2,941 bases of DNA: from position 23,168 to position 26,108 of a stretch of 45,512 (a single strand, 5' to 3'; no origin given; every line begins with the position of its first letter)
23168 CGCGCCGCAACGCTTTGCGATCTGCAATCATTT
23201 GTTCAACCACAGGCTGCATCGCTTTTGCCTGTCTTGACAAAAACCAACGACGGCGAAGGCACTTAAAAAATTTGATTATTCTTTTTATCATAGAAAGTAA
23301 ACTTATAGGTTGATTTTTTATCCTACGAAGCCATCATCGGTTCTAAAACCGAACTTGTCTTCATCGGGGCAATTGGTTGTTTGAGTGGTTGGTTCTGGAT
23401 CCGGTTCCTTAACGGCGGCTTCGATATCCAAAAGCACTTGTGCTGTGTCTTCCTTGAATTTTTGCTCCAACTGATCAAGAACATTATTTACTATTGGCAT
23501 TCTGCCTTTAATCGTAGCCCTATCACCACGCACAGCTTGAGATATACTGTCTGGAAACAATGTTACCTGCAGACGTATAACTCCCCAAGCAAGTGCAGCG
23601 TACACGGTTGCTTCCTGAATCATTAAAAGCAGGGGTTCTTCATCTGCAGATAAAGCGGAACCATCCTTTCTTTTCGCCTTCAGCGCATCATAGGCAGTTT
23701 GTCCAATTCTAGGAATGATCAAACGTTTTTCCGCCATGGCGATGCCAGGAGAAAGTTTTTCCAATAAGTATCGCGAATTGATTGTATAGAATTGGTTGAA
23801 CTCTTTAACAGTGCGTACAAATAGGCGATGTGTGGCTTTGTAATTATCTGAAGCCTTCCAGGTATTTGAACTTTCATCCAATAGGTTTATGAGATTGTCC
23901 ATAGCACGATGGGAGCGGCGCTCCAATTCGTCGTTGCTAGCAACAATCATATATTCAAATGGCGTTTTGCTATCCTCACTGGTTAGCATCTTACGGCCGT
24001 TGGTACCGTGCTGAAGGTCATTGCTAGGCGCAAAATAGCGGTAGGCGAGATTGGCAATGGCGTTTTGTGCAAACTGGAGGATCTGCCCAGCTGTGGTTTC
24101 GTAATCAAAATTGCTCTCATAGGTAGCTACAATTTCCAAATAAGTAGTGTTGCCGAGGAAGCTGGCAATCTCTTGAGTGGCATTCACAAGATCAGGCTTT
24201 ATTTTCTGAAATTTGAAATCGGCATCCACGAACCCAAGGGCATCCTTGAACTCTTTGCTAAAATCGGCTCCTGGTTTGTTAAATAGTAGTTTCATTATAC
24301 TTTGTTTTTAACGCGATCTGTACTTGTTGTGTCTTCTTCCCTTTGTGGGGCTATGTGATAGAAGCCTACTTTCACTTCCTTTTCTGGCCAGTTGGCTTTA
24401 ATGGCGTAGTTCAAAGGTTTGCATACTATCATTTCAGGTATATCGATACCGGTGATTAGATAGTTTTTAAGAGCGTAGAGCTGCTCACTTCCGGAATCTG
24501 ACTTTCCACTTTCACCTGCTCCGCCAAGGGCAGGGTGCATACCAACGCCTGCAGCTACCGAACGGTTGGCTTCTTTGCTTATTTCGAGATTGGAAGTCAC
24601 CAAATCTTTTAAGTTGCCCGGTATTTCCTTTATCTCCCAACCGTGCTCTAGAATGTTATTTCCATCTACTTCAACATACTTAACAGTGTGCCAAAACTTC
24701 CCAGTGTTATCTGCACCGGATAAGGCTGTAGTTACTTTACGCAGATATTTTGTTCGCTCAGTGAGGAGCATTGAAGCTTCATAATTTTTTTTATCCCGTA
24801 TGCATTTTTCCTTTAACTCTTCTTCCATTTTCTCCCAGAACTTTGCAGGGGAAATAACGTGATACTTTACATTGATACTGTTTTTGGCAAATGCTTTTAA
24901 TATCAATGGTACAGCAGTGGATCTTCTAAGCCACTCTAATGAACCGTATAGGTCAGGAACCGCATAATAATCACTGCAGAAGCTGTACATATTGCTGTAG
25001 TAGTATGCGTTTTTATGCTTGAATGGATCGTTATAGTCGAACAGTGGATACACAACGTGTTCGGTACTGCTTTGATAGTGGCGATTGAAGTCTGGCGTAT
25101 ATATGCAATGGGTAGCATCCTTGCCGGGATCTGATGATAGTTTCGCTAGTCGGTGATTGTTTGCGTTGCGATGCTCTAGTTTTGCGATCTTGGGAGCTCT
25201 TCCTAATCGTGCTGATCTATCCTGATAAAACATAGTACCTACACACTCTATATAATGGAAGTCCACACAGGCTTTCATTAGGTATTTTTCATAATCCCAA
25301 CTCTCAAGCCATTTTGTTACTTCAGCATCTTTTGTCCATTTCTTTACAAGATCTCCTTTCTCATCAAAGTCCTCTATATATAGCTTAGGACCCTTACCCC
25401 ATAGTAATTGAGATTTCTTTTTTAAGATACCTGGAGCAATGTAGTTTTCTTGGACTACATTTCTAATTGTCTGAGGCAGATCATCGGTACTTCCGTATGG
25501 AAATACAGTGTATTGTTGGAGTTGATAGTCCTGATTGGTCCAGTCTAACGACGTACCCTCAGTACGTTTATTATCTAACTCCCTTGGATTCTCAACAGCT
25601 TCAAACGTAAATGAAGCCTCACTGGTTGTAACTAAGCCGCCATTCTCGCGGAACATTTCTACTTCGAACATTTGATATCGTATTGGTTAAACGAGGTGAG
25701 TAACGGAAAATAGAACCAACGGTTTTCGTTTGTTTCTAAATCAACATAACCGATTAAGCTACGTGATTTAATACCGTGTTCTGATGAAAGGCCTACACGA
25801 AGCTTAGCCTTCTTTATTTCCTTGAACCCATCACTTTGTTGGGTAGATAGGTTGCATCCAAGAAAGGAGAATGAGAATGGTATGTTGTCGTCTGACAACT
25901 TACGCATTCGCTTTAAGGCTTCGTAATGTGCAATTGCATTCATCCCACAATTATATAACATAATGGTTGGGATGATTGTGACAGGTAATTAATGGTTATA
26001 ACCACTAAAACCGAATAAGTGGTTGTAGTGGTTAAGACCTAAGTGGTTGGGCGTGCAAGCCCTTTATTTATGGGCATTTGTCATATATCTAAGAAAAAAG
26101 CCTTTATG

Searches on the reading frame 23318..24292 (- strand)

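Call 80: search_protein_families(library=phrogs, proteins=[window:23318-24292:-], max_evalue=0.001)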
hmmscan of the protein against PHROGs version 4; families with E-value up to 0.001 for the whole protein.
window:23318-24292:- (324 aa): 2 families
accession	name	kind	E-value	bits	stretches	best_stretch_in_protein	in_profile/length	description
phrog_27760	-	unknown function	3.4e-58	198.4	1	2-295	3-294/320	-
phrog_11854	-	head and packaging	0.00014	22.9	0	121-159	23-61/88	virion structural protein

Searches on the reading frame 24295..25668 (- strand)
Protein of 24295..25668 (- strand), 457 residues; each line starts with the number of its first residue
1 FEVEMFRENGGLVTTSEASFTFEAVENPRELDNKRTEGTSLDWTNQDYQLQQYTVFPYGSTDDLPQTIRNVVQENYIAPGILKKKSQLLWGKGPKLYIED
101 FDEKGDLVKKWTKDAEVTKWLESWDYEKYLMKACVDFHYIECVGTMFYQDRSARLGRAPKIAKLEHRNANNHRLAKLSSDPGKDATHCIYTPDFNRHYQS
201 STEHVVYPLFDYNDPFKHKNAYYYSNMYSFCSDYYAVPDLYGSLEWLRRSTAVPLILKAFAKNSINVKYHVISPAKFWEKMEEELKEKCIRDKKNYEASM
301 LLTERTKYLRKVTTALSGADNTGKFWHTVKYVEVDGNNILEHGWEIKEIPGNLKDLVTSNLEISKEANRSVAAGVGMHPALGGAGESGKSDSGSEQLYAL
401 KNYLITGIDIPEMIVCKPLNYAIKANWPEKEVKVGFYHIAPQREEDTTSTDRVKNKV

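Call 18: search_protein_families(library=pfam, proteins=[window:24295-25668:-], max_evalue=0.1)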
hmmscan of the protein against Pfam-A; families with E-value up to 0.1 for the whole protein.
window:24295-25668:- (457 aa): 0 families

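Call 80: search_protein_families(library=phrogs, proteins=[window:24295-25668:-], max_evalue=0.001)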
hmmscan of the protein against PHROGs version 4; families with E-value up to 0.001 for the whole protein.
window:24295-25668:- (457 aa): 1 family
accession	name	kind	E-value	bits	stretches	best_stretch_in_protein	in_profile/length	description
phrog_22277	-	unknown function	1.3e-119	400.8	1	10-455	8-452/456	-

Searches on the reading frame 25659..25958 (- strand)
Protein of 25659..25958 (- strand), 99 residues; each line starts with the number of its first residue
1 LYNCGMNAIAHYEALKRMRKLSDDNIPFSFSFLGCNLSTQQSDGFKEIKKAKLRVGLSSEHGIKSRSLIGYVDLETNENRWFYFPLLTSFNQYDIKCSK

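Call 18: search_protein_families(library=pfam, proteins=[window:25659-25958:-], max_evalue=0.1)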
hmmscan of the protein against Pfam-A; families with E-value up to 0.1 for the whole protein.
window:25659-25958:- (99 aa): 0 families

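Call 80: search_protein_families(library=phrogs, proteins=[window:25659-25958:-], max_evalue=0.001)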
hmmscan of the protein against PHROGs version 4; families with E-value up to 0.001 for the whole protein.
window:25659-25958:- (99 aa): 1 family
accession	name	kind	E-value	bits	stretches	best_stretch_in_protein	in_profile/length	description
phrog_26140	-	unknown function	6.9e-16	59.5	1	9-94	14-100/103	-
